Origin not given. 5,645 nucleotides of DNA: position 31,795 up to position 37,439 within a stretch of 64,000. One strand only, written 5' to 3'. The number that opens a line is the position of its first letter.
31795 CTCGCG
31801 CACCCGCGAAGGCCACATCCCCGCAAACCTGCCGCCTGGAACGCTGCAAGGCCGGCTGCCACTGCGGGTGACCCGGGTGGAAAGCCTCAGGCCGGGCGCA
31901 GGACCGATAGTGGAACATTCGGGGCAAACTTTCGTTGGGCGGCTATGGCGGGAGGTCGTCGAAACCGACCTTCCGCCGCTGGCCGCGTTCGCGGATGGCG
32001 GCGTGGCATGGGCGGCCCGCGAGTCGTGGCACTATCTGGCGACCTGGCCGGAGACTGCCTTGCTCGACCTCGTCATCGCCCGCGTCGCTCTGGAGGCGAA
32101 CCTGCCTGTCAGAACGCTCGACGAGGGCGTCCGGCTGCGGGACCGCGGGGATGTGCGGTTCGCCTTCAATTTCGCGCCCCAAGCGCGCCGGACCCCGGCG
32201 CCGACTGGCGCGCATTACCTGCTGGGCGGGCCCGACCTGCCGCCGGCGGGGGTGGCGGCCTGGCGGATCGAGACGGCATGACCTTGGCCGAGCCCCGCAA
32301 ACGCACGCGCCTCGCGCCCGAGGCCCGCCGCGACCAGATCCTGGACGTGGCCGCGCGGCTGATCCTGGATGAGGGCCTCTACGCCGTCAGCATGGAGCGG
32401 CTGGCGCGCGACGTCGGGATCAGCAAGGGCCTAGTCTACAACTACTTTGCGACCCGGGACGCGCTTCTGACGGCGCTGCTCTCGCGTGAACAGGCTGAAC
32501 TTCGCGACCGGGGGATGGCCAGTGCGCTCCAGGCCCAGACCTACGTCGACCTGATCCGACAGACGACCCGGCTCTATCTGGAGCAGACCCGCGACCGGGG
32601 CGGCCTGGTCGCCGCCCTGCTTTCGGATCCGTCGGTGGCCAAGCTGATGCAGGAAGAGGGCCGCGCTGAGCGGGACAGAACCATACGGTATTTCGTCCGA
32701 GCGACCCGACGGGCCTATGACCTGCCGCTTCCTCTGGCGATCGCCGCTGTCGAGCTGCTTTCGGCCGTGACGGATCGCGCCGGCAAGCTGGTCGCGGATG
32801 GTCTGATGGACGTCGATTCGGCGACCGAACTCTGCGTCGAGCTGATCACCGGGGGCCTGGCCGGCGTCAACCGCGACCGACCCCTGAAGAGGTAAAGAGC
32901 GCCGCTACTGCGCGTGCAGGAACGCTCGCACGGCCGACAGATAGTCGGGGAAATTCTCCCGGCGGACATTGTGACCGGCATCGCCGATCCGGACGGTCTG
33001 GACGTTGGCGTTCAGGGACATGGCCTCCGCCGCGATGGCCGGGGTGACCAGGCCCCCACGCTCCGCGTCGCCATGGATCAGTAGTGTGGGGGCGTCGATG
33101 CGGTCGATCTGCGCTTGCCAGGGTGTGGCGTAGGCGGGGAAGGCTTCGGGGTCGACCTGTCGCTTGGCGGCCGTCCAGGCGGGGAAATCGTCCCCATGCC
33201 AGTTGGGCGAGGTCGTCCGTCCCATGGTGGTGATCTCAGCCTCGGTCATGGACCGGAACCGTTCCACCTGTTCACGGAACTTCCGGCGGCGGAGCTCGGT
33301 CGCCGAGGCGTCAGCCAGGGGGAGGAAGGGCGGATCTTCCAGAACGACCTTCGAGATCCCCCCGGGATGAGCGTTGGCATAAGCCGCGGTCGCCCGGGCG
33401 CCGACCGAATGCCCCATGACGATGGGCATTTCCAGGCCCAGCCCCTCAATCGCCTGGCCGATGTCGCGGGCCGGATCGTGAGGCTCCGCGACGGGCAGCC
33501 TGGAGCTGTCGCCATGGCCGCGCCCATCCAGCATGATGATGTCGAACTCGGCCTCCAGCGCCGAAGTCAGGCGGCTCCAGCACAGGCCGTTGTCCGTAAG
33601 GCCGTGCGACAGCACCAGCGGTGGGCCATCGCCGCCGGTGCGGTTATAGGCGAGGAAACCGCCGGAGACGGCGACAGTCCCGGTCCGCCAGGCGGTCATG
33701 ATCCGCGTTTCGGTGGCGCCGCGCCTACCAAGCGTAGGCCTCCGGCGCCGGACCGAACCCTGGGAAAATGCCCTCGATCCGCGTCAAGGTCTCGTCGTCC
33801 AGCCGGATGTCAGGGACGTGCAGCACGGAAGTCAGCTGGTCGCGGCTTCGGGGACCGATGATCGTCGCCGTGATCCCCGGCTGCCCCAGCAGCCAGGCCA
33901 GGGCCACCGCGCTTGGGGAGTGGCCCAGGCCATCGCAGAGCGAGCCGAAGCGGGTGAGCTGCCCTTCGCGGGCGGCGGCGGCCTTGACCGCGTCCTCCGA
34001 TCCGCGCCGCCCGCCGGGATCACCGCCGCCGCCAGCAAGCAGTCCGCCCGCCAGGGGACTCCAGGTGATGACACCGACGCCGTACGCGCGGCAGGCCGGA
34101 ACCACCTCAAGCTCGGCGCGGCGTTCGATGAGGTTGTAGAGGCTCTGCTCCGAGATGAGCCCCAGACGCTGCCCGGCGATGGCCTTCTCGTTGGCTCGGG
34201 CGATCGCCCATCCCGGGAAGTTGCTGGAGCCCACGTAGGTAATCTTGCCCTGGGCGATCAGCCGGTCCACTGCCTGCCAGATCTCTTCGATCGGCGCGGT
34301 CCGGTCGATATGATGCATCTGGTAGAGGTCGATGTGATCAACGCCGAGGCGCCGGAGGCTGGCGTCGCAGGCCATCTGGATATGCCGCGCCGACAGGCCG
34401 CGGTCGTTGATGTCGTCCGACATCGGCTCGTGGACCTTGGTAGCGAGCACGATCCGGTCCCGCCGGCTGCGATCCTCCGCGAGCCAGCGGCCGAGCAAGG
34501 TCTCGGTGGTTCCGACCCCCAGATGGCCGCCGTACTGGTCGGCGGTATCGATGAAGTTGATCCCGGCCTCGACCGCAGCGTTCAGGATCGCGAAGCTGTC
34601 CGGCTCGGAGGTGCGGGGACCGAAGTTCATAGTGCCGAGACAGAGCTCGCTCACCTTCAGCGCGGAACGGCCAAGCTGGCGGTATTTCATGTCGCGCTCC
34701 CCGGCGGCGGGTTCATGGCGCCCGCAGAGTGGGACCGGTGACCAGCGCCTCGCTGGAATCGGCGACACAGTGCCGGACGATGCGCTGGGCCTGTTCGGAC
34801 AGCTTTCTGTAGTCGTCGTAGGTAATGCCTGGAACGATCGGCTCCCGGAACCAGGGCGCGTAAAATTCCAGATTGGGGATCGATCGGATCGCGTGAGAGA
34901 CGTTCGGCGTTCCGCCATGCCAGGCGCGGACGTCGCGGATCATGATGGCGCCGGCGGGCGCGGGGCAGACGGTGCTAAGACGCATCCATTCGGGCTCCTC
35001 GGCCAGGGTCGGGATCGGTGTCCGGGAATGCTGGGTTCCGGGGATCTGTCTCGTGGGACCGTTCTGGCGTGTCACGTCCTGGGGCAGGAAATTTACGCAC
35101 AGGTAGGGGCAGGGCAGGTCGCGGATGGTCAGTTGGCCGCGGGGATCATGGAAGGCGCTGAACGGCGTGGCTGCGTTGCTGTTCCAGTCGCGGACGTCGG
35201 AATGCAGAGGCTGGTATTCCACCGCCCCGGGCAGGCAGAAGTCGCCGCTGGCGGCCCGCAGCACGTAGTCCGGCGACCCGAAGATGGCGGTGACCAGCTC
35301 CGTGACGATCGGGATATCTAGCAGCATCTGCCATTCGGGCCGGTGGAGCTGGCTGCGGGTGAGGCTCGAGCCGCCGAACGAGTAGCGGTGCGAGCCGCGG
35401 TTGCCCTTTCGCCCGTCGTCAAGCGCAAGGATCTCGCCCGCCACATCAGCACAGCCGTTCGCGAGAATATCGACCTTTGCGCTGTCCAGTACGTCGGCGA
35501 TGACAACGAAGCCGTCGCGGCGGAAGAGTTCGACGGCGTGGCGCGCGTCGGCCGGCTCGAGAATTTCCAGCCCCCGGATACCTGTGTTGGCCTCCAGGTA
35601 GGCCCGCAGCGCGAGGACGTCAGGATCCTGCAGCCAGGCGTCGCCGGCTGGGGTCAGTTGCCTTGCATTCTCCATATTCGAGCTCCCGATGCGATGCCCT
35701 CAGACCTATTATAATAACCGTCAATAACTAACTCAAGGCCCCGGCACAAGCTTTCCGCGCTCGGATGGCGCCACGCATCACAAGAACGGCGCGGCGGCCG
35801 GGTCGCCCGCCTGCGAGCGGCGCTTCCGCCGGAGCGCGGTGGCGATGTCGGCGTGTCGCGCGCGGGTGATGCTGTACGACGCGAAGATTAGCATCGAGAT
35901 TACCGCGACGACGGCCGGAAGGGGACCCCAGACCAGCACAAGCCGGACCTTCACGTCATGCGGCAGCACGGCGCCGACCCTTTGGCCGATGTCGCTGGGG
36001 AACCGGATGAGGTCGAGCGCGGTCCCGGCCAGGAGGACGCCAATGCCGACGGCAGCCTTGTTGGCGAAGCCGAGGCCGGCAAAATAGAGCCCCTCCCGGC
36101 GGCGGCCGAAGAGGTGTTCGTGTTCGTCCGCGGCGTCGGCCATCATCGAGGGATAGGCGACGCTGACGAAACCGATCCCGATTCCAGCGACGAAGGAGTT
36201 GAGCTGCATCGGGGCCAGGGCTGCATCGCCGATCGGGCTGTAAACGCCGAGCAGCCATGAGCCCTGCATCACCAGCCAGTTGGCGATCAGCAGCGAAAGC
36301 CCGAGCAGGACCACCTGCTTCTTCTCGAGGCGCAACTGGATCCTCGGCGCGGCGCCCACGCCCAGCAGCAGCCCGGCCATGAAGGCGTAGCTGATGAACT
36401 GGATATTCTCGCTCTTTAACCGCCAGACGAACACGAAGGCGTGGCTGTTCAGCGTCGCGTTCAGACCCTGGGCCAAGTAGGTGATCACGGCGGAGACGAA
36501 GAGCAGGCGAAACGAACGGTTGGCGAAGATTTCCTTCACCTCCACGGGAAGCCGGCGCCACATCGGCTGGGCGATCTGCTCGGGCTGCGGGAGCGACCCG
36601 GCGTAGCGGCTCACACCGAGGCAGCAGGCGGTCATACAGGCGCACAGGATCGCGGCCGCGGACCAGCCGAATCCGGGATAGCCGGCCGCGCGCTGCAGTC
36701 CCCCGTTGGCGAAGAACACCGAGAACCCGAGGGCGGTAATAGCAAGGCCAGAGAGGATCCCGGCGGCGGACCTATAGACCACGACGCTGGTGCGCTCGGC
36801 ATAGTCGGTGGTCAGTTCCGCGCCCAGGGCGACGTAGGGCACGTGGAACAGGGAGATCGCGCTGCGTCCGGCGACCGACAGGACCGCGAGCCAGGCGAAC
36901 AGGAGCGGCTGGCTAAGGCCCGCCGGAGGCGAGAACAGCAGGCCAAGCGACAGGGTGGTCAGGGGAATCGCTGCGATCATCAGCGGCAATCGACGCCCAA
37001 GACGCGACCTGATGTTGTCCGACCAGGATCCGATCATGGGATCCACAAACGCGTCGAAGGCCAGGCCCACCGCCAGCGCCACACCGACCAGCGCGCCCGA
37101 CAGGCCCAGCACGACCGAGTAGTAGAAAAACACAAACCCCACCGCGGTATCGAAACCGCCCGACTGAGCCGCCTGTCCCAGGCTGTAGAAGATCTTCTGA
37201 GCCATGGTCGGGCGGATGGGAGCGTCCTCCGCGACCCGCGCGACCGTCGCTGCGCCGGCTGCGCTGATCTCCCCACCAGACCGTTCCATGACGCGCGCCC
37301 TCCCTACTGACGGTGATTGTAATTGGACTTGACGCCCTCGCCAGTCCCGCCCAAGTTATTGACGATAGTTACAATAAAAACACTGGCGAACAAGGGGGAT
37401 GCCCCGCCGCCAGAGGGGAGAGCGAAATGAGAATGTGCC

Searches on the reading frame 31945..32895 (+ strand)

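Call 46: search_protein_families(library=pfam, proteins=[window:31945-32895:+], max_evalue=0.01)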
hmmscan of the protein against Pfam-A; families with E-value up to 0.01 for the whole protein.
window:31945-32895:+ (316 aa): 1 family
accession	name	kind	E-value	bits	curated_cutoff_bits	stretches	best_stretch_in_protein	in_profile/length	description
PF00440.29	TetR_N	-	8.5e-13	48.3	24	1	132-178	1-47/47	Bacterial regulatory proteins, tetR family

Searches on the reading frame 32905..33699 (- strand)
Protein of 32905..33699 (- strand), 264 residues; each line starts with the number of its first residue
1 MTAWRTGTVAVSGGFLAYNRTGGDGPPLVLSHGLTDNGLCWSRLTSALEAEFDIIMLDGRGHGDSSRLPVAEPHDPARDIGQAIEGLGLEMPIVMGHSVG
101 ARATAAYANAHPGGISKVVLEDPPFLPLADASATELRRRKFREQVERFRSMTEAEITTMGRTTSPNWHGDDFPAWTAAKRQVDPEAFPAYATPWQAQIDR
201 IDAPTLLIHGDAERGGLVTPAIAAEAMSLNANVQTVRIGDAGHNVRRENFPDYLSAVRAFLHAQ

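Call 42: search_protein_families(library=pfam, proteins=[window:32905-33699:-])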
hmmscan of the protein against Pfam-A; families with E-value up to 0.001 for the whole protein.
window:32905-33699:- (264 aa): 3 families
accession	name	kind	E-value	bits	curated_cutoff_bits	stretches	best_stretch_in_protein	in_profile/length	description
PF00561.26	Abhydrolase_1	-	6e-23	82.2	25.8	1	26-245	1-240/245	alpha/beta hydrolase fold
PF12697.13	Abhydrolase_6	-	3.1e-17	64.4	26.3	1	28-245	1-206/217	Alpha/beta hydrolase family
PF12146.15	Hydrolase_4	-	5.5e-12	45.9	27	1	28-130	7-116/239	Serine aminopeptidase, S33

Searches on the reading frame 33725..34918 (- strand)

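Call 42: search_protein_families(library=pfam, proteins=[window:33725-34918:-])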
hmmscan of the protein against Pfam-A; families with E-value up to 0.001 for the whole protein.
window:33725-34918:- (397 aa): 1 family
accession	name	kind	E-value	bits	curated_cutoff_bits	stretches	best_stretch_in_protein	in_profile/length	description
PF00248.27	Aldo_ket_red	-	2.6e-67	227.4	24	1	91-383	1-288/291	Aldo/keto reductase family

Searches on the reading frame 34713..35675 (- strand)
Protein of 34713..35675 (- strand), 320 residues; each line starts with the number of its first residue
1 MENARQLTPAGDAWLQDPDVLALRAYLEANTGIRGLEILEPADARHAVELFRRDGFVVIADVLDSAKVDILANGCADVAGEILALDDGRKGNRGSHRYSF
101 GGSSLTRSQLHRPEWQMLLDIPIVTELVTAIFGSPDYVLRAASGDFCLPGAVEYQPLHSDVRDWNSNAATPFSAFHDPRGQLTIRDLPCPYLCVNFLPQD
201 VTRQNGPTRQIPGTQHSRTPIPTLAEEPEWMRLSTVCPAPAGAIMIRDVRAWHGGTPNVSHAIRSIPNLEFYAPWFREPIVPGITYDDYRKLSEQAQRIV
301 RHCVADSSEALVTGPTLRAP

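Call 46: search_protein_families(library=pfam, proteins=[window:34713-35675:-], max_evalue=0.01)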
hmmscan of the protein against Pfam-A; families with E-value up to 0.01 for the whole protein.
window:34713-35675:- (320 aa): 1 family
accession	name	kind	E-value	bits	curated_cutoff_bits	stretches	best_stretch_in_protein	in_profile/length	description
PF05721.19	PhyH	-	1.1e-12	49.2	22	1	51-265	1-212/213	Phytanoyl-CoA dioxygenase (PhyH)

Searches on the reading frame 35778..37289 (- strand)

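Call 42: search_protein_families(library=pfam, proteins=[window:35778-37289:-])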
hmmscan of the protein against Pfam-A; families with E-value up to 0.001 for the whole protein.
window:35778-37289:- (503 aa): 2 families
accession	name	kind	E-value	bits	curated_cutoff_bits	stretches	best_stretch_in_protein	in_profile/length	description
PF13347.12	MFS_2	-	2.4e-71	241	27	1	36-476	3-427/427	MFS/sugar transport protein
PF07690.21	MFS_1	-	6.8e-09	35.5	33.4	1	46-391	11-327/347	Major Facilitator Superfamily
